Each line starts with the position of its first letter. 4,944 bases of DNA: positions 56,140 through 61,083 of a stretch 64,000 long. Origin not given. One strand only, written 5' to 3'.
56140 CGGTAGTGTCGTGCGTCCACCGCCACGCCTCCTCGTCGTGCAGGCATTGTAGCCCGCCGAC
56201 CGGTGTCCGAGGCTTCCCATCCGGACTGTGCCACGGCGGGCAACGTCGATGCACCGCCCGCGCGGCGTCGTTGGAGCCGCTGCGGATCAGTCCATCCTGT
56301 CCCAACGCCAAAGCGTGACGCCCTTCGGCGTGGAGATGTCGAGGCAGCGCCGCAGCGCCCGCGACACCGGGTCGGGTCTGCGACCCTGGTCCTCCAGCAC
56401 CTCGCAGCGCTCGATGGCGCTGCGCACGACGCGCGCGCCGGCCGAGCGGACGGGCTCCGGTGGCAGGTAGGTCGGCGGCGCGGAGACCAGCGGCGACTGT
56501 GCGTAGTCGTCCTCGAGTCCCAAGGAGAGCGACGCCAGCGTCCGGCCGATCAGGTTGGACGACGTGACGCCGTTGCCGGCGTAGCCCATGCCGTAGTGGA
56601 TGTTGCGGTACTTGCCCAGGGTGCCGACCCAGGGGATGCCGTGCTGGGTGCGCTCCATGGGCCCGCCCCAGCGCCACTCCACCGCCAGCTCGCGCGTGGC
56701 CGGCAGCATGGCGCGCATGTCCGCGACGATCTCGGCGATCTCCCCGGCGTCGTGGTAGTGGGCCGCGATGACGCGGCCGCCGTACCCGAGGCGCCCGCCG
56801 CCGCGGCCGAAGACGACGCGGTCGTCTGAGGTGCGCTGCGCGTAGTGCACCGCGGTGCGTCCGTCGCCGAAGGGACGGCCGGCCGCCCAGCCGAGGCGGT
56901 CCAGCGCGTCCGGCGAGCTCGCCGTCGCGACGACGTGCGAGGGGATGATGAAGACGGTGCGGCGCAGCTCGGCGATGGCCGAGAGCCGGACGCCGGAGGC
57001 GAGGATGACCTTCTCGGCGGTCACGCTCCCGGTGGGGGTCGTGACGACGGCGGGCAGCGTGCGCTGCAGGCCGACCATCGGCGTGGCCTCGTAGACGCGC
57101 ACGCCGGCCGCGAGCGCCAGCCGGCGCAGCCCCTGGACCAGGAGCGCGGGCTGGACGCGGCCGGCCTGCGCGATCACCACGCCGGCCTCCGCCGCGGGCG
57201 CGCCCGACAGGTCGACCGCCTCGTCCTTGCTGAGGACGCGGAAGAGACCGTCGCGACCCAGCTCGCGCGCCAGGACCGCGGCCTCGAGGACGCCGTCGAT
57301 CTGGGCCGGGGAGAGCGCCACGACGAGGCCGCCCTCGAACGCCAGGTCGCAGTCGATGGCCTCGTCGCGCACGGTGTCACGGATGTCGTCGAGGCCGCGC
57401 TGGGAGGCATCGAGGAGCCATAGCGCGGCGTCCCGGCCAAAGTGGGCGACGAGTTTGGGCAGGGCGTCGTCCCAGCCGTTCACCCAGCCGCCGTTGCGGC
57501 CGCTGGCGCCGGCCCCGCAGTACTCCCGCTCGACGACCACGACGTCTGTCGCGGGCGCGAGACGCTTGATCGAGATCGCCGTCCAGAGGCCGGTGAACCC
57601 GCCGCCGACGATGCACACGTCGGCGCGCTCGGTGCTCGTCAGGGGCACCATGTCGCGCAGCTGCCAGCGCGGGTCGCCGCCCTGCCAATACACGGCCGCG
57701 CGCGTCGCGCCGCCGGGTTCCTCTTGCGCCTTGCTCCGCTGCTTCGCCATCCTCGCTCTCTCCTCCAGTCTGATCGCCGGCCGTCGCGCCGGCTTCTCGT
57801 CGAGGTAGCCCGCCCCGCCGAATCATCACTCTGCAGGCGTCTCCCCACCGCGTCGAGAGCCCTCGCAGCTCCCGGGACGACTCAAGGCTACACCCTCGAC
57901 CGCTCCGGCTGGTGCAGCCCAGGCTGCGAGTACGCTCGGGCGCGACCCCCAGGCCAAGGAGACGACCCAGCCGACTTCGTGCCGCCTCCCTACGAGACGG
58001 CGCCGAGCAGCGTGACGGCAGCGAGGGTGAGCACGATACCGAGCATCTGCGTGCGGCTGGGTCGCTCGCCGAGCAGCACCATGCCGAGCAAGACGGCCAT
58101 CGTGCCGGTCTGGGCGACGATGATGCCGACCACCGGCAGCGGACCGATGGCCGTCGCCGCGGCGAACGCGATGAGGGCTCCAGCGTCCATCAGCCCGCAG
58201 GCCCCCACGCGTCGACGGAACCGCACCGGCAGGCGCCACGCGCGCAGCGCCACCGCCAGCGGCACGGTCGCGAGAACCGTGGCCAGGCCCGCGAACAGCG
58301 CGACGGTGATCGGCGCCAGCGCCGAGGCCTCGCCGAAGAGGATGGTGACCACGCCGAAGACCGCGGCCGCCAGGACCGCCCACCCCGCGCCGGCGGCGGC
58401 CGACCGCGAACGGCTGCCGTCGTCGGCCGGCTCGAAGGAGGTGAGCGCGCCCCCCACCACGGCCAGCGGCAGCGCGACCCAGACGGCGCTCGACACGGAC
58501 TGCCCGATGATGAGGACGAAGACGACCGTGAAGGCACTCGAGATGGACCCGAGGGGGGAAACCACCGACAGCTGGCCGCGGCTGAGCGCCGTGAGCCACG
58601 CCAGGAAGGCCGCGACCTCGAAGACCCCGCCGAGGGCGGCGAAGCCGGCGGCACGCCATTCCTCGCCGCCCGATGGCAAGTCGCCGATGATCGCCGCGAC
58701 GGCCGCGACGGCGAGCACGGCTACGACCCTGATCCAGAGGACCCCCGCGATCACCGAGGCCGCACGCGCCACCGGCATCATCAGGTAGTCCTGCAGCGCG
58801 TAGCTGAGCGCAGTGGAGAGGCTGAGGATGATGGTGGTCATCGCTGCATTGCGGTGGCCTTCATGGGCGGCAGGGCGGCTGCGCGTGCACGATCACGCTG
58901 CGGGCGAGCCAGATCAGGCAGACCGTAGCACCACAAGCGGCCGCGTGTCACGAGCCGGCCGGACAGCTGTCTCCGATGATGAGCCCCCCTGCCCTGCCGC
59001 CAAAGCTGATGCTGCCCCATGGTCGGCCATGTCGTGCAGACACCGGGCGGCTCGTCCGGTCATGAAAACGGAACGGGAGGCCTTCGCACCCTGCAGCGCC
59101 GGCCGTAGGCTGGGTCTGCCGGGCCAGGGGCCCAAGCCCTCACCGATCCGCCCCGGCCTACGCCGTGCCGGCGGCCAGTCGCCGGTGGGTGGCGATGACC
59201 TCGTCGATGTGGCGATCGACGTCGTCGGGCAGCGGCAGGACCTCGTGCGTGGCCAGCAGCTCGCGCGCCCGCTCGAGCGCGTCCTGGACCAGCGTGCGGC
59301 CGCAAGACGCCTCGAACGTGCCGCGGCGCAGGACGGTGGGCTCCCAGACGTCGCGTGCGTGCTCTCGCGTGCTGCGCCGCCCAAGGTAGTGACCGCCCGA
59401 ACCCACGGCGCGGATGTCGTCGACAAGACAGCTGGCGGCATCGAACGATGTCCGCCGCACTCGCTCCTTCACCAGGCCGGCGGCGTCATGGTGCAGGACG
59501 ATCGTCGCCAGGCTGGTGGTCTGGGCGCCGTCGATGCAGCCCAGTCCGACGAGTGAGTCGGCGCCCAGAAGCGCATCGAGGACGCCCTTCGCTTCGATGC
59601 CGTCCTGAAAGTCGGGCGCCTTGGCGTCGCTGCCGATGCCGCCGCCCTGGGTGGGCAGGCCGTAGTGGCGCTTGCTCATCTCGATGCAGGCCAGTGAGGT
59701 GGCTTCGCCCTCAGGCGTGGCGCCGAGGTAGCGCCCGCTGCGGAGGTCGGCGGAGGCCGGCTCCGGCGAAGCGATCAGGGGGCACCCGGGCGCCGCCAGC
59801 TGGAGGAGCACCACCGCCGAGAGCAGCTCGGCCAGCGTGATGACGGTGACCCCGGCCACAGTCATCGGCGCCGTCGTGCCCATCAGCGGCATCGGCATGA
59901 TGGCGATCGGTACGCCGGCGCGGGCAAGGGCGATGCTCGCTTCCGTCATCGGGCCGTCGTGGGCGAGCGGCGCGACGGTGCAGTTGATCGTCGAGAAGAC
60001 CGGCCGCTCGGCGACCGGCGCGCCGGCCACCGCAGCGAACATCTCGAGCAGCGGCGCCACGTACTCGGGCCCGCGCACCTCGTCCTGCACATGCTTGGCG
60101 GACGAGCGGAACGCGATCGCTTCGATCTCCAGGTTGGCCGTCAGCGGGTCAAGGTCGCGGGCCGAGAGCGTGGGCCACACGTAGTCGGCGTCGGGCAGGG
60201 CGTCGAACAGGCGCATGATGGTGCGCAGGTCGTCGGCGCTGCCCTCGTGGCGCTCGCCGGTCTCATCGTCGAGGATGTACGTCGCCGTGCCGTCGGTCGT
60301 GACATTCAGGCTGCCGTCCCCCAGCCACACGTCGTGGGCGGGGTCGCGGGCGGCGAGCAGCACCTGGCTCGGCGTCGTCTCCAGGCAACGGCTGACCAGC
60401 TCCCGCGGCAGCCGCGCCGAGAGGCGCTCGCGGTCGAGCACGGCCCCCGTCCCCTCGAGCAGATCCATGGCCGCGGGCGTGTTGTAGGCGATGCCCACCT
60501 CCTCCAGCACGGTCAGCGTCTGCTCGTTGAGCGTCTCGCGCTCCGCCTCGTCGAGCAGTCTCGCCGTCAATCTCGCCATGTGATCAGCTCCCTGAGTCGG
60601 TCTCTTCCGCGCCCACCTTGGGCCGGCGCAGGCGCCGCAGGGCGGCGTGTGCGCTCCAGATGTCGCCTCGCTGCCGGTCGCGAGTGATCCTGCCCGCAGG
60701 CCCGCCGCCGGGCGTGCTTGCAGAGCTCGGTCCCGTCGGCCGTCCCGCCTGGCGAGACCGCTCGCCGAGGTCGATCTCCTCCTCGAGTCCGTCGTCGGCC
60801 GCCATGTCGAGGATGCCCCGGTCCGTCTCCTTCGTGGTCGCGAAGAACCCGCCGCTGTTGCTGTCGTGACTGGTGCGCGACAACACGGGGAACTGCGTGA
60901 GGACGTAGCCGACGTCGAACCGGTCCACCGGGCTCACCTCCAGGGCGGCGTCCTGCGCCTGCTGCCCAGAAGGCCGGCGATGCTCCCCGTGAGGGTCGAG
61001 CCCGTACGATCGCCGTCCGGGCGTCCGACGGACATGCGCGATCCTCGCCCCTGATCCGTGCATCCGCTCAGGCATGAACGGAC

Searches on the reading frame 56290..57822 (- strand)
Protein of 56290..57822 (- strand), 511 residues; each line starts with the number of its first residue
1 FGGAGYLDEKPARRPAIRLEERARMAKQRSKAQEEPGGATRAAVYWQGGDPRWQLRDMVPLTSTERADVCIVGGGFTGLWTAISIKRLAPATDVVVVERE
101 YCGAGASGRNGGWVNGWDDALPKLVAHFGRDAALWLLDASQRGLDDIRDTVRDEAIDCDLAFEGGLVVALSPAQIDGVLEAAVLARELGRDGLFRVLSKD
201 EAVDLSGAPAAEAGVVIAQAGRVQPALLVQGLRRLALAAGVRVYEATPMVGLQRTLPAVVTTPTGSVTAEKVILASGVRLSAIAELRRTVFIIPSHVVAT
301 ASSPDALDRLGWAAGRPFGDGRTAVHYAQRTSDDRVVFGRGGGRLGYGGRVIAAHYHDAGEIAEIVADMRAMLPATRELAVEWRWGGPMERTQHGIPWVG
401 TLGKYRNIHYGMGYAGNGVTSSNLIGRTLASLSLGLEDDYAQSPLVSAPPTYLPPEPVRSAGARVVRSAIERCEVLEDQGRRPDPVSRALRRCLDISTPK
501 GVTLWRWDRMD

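Call 32: search_protein_families(library=pfam, proteins=[window:56290-57822:-], max_evalue=0.0001)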
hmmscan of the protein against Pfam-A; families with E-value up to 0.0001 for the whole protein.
window:56290-57822:- (511 aa): 1 family
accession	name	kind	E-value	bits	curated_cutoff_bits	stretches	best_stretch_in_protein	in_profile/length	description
PF01266.30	DAO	-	6.3e-52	177.7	27.9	1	68-432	1-353/353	FAD dependent oxidoreductase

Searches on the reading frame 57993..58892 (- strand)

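Call 32: search_protein_families(library=pfam, proteins=[window:57993-58892:-], max_evalue=0.0001)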
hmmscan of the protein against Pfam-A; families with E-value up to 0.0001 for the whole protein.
window:57993-58892:- (300 aa): 1 family
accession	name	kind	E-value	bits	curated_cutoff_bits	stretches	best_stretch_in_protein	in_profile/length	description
PF00892.27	EamA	-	7.1e-15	55.9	28.2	2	168-296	3-133/135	EamA-like transporter family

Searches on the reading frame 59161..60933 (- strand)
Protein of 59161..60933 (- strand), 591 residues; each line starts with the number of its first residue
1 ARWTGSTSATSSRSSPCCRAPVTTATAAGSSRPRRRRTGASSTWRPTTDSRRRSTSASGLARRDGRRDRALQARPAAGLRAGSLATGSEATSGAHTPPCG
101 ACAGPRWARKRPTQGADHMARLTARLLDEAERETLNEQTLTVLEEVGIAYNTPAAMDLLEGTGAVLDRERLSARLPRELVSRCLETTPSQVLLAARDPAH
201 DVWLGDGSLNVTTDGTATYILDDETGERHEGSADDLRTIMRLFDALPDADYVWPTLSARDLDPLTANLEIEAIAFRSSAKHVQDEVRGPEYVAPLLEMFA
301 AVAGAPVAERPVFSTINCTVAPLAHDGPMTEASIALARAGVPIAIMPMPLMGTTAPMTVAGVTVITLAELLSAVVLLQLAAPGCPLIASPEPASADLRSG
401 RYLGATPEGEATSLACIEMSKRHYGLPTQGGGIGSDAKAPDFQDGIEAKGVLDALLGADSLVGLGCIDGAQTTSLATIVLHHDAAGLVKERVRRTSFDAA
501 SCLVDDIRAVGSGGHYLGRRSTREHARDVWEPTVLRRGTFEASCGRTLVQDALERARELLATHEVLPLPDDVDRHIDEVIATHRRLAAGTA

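Call 32: search_protein_families(library=pfam, proteins=[window:59161-60933:-], max_evalue=0.0001)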
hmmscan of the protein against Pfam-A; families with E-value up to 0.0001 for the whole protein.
window:59161-60933:- (591 aa): 1 family
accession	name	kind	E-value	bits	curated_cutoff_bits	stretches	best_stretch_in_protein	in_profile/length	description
PF06253.16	MTTB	-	1.9e-72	244.3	25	1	123-584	30-496/500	Trimethylamine methyltransferase (MTTB)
